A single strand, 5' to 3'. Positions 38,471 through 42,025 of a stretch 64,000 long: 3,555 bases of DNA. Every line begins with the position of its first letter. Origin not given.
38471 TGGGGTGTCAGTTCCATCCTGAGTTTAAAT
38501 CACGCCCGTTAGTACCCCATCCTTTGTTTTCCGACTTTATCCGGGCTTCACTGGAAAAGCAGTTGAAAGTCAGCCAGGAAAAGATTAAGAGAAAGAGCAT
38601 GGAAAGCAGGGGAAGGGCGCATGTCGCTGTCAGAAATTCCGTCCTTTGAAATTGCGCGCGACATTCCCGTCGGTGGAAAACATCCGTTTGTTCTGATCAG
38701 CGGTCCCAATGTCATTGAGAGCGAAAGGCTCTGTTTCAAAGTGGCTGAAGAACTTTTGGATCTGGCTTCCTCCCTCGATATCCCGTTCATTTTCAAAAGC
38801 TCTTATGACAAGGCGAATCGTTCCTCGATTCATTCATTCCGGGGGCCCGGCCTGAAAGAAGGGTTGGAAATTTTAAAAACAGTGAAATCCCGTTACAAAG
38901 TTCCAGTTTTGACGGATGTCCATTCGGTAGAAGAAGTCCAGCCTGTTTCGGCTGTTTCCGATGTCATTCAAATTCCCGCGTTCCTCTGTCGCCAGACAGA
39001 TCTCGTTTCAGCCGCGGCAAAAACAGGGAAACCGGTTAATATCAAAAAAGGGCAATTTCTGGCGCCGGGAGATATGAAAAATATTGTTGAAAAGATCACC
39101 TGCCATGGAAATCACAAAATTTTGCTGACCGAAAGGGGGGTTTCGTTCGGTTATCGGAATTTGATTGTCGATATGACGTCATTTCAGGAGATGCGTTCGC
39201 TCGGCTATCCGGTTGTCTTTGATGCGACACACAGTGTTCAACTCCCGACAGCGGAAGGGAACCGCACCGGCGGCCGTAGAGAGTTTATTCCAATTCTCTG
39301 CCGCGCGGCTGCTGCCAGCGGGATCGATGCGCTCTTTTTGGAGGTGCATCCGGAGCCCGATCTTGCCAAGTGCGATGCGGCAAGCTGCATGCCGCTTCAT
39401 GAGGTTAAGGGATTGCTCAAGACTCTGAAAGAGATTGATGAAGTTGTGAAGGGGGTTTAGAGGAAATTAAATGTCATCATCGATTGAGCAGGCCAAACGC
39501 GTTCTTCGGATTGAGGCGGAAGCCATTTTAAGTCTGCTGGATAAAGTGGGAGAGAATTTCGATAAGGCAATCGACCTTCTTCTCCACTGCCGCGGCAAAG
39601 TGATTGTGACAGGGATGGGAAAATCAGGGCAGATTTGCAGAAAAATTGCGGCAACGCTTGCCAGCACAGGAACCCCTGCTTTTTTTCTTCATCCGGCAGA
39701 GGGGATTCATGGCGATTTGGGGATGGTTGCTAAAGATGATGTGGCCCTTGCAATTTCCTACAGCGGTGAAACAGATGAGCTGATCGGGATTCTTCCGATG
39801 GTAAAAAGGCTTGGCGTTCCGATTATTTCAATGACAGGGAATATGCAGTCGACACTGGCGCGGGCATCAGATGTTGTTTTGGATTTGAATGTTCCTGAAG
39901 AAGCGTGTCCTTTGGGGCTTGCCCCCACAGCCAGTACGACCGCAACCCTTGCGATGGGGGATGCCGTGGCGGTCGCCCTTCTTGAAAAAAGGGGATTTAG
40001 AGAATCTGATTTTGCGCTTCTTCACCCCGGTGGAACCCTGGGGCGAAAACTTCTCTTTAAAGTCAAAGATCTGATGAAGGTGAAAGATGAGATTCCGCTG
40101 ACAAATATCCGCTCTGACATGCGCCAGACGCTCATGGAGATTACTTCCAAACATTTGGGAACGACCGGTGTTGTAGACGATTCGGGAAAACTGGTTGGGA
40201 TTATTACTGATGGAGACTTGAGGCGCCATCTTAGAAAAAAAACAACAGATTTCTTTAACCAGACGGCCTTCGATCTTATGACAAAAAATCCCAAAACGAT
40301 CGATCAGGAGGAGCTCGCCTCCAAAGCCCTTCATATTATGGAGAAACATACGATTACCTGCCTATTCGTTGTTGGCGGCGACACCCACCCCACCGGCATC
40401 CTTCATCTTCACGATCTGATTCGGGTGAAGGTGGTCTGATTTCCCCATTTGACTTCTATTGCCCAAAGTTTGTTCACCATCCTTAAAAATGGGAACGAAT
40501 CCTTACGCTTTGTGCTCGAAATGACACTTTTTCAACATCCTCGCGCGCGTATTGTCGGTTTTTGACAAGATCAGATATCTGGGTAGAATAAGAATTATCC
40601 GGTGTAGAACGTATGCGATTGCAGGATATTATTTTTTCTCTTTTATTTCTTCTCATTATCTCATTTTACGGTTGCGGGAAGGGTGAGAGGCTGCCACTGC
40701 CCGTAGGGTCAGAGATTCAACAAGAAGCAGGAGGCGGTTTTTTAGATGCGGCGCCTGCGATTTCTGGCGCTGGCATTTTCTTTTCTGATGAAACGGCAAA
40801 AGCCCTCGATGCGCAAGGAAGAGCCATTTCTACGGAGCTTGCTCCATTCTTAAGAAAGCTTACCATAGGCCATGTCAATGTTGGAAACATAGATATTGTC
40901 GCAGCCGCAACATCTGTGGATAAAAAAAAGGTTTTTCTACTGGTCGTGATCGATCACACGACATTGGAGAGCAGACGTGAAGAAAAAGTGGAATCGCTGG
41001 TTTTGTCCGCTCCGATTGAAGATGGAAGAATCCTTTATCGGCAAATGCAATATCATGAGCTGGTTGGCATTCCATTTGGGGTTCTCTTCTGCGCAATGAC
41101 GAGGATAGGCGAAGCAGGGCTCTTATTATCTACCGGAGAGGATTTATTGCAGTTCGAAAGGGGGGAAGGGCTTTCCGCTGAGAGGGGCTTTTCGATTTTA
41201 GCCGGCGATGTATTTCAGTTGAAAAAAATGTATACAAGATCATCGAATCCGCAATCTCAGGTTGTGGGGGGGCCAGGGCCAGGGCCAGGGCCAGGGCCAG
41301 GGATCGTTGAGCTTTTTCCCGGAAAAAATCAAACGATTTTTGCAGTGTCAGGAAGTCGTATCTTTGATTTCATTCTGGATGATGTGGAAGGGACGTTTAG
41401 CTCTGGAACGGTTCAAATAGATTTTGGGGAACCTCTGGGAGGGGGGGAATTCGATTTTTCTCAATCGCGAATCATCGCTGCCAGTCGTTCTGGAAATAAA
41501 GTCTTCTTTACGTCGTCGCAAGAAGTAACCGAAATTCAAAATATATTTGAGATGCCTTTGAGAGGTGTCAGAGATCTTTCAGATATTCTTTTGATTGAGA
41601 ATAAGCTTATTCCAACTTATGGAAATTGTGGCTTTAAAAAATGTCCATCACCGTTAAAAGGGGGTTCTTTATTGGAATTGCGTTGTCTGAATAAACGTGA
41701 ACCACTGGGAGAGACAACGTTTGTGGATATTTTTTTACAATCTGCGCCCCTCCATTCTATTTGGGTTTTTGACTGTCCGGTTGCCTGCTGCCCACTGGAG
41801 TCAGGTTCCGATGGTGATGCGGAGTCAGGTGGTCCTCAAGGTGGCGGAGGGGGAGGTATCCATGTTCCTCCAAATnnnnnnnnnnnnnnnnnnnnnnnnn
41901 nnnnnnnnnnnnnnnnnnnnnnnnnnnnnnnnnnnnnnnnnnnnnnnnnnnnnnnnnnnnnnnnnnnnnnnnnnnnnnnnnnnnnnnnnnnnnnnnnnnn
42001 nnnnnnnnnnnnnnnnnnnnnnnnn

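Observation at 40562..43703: Tandem paralogous secreted repeat proteins sitting in the kdsC slot of the kdsD-lpt-rpoN envelope cluster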

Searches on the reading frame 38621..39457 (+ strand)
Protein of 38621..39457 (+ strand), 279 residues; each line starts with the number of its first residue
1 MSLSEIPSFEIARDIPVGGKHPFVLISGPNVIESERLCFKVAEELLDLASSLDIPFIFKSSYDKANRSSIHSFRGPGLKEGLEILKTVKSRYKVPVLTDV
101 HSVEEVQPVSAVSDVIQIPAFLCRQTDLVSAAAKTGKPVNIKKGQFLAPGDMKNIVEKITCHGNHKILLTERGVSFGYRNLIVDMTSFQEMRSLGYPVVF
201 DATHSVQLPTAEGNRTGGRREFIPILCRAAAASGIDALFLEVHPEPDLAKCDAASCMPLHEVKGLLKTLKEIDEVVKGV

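Call 5: search_protein_families(library=pfam, proteins=[window:38621-39457:+], max_evalue=1)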
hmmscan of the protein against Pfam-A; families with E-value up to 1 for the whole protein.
window:38621-39457:+ (279 aa): 2 families
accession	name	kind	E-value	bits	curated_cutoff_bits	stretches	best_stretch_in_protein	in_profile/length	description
PF00793.26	DAHP_synth_1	-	1.3e-69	234.6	25.5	1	13-276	8-268/270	DAHP synthetase I family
PF03102.20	NeuB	-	0.12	12.2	22.1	1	85-169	61-145/241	NeuB family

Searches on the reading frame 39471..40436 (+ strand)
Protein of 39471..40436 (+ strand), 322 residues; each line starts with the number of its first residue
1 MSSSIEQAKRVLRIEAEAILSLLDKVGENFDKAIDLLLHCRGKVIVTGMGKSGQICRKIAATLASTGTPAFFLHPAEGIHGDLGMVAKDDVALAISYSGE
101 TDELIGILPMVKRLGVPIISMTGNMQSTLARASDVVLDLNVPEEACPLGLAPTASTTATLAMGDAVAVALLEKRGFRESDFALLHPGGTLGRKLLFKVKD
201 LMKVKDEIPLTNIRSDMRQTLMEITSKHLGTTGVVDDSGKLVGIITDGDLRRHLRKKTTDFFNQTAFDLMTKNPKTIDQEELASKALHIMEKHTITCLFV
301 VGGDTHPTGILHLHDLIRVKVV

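Call 5: search_protein_families(library=pfam, proteins=[window:39471-40436:+], max_evalue=1)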
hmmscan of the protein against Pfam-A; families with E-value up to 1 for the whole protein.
window:39471-40436:+ (322 aa): 5 families
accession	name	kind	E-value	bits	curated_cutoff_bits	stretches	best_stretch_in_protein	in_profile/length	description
PF01380.27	SIS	-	2.6e-32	111.8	25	1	38-169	2-131/131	SIS domain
PF00571.33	CBS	-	1.1e-17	64.5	24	2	268-319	3-54/57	CBS domain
PF00365.25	PFK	-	0.00014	21.8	30.9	1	222-321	30-118/277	Phosphofructokinase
PF13580.11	SIS_2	-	0.0026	18.2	27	1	86-123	101-138/138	SIS domain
PF12396.14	DUF3659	-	0.13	12.6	24.8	1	234-256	14-36/61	Protein of unknown function (DUF3659)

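Call 6: search_protein_families(library=ncbifam, proteins=[window:39471-40436:+], max_evalue=1)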
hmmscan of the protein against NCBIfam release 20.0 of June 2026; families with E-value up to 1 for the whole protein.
window:39471-40436:+ (322 aa): 48 families (the best 25 are shown)
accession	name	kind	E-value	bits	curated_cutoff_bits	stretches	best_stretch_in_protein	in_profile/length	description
NF008141.0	PRK10892.1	equivalog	9.2e-114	380.1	505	1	7-322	15-328/328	arabinose-5-phosphate isomerase KdsD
TIGR00393.1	kpsF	subfamily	1.6e-102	342.7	203.7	1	42-312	1-268/268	KpsF/GutQ family sugar-phosphate isomerase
NF008581.0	PRK11543.1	equivalog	2e-96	322.8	481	1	5-318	6-317/321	arabinose-5-phosphate isomerase GutQ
NF008458.0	PRK11337.1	equivalog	9.9e-13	47.7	378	1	18-171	118-269/293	MurR/RpiR family transcriptional regulator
NF041755.1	RuMP_HxlAB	equivalog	1.5e-11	43.9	500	1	16-180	221-382/391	bifunctional 3-hexulose-6-phosphate synthase/6-phospho-3-hexuloisomerase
NF008590.0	PRK11557.1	equivalog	1.8e-10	40.7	355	1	27-173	119-262/282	MurR/RpiR family transcriptional regulator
TIGR03127.2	RuMP_HxlB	equivalog_domain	4e-10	39.9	160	1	37-181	26-170/178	6-phospho-3-hexuloisomerase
NF010701.0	PRK14101.1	equivalog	9.7e-10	37.2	920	1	6-170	433-594/638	bifunctional transcriptional regulator/glucokinase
NF040776.2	AlsR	equivalog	1.2e-09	37.5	400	1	31-172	120-258/279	transcriptional repressor AlsR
NF041552.1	TF_PrdR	equivalog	5.7e-08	31.5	795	1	196-316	6-121/577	sigma-54 dependent transcriptional regulator PrdR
NF008451.0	PRK11302.1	subfamily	6e-08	32.5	296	1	29-177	117-261/286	transcriptional regulator HexR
NF011447.0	PRK14869.2-3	equivalog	6.9e-08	31.5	522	2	192-260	64-130/540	putative manganese-dependent inorganic diphosphatase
NF001484.0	PRK00331.1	subfamily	6.3e-07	28.1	381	1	80-177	325-419/601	isomerizing glutamine--fructose-6-phosphate transaminase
NF053603.1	HhpR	exception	1.6e-06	27.5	520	1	202-257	65-121/282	CBS domain-containing high hydrostatic pressure regulator HhpR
NF009222.0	PRK12570.1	subfamily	4e-06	25.9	255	1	86-143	136-193/307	N-acetylmuramic acid 6-phosphate etherase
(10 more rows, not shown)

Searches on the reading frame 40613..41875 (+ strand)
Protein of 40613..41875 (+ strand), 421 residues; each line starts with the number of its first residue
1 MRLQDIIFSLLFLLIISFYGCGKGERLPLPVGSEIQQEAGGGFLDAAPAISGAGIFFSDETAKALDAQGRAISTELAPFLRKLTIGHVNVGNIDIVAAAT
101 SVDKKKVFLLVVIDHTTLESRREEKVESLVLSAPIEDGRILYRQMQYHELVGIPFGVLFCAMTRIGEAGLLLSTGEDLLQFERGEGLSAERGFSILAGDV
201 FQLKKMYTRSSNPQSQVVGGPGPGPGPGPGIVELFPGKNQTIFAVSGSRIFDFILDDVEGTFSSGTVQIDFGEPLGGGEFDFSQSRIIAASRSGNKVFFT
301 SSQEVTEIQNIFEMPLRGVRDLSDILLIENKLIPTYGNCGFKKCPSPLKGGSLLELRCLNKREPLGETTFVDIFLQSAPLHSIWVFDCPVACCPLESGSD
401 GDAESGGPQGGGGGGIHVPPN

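Call 5: search_protein_families(library=pfam, proteins=[window:40613-41875:+], max_evalue=1)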
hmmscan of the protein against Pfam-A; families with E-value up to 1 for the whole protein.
window:40613-41875:+ (421 aa): 0 families

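Call 6: search_protein_families(library=ncbifam, proteins=[window:40613-41875:+], max_evalue=1)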
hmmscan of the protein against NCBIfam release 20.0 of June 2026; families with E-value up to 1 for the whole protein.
window:40613-41875:+ (421 aa): 0 families

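Call 9: find_homologous_proteins(query=window:40613-41875:+, max_evalue=0.001)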
Query window:40613-41875:+ (421 aa): 2 proteins with E <= 0.001 among 8000 candidates.
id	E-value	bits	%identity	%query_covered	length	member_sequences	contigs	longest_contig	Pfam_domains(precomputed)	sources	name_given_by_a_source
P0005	1.9e-278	941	100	100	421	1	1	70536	-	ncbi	-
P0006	1.5e-167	576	68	92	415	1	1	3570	-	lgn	-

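Call 30: search_solved_structures(query=A1, max_evalue=10)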
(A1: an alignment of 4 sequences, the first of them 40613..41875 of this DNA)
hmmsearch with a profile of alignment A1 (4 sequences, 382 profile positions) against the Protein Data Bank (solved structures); distinct sequences matched with E-value up to 10: 5.
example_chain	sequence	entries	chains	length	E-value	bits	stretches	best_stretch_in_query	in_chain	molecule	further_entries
5ija_A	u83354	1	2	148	0.0071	18.6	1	126-212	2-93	Hydrogenase-specific maturation endopeptidase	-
8crx_n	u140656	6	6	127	0.92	11.6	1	170-227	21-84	50S ribosomal protein L18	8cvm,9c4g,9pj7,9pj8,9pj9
1mvf_A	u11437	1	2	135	1.2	11.2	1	147-208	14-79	immunoglobulin heavy chain variable region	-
4hdj_A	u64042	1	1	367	1.6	10.8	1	70-110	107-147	Outer membrane protein assembly factor BamB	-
9pxg_B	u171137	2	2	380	1.7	10.8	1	70-110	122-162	Outer membrane protein assembly factor BamB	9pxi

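Call 36: predict_structure(alignment_id=A1)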
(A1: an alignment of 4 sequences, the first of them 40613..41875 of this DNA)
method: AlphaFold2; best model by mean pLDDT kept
length: 421 residues; sequences in the alignment: 4
mean_pLDDT: 38.1   pTM: 0.36
mean pLDDT of the five models: 38.1, 37.0, 34.9, 34.2, 34.1
residues with pLDDT >= 90: 0; 70-90: 14; 50-70: 73; < 50: 334
segments of 3 or more residues with pLDDT < 50: 20-76, 83-100, 116-124, 160-162, 165-167, 173-178, 185-196, 205-421
pLDDT, mean of each block of 10 residues (from residue 1): 76 67 37 30 25 30 33 47 45 47 53 47 52 57 62 51 50 48 48 45 44 32 31 29 29 30 26 25 28 29 27 24 25 25 30 34 30 31 26 33 31 30 24
secondary structure, 60 per line:
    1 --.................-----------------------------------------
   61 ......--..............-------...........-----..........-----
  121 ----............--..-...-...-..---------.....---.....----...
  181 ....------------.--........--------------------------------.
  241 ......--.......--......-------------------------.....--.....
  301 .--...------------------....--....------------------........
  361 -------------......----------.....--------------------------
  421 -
elements in order: H3-19 H61-66 H69-82 E90-100 E106-115 E125-136 E146-148 E161-165 E169-173 E178-184 E200-207 E240-246 E249-255 H258-263 E289-293 E296-301 E304-306 E325-328 E331-334 E353-360 E374-379 E390-394

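Call 37: search_protein_representatives(alignment_id=A1)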
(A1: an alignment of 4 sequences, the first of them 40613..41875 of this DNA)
Query: 4 sequences, 382 profile positions. Proteins with E-value up to 0.001 (for the whole library): 5; up to 1e-10: 4; up to 1e-30: 3. The best 5 are listed.
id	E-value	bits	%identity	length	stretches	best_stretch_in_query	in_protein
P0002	5.7e-191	650.9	-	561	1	1-382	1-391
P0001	2.8e-189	645.3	-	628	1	5-377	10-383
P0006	2.9e-146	503.7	-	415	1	5-382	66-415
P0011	2.1e-27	112.5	-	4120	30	150-195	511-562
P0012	4.9e-04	35.6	-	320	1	43-199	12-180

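Call 39: find_encoding_contigs(protein=P0012, flank=10000, max_places=5)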
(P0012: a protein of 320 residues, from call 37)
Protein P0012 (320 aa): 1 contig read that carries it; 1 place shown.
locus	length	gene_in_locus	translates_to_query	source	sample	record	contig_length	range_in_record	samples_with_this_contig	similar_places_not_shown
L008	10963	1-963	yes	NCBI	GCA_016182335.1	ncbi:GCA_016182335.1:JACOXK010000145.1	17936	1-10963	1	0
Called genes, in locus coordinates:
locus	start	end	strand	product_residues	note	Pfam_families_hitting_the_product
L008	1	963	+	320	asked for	?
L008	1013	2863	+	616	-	PF02518:HATPase_c (weak), PF13589:HATPase_c_3, PF01119:DNA_mis_repair, PF08676:MutL_C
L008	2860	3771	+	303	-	PF01745:IPT (faint), PF01715:IPPT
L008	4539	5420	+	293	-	PF03755:YicC-like_N, PF08340:YicC-like_C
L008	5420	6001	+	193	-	PF00625:Guanylate_kin, PF13671:AAA_33 (faint)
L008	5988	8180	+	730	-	PF13328:HD_4, PF01966:HD, PF04607:RelA_SpoT, PF02824:TGS, PF19296:RelA_AH, PF28438:RelA_RIS, PF01842:ACT, PF13291:ACT_4, +1 more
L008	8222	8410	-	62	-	PF00830:Ribosomal_L28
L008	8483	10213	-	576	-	PF05960:DUF885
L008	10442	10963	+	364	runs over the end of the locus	-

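Call 60: search_protein_families(library=phrogs, proteins=[window:40613-41875:+], max_evalue=0.1)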
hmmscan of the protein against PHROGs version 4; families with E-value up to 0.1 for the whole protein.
window:40613-41875:+ (421 aa): 0 families

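Call 61: search_protein_families(library=padloc, proteins=[window:40613-41875:+], max_evalue=0.1)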
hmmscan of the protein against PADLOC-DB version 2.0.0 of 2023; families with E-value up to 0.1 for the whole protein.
window:40613-41875:+ (421 aa): 0 families

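Call 80: find_related_loci(query=A1, collection=viral_contigs, flank=5000)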
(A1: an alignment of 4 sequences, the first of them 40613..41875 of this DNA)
Query A1 (421 aa) in viral_contigs; peptide patterns used: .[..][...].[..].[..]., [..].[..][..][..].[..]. (x = any residue, [..] = any of these).
94 stretches matched a pattern, but none encodes a relative of the query by tblastn (E <= 1e-3).
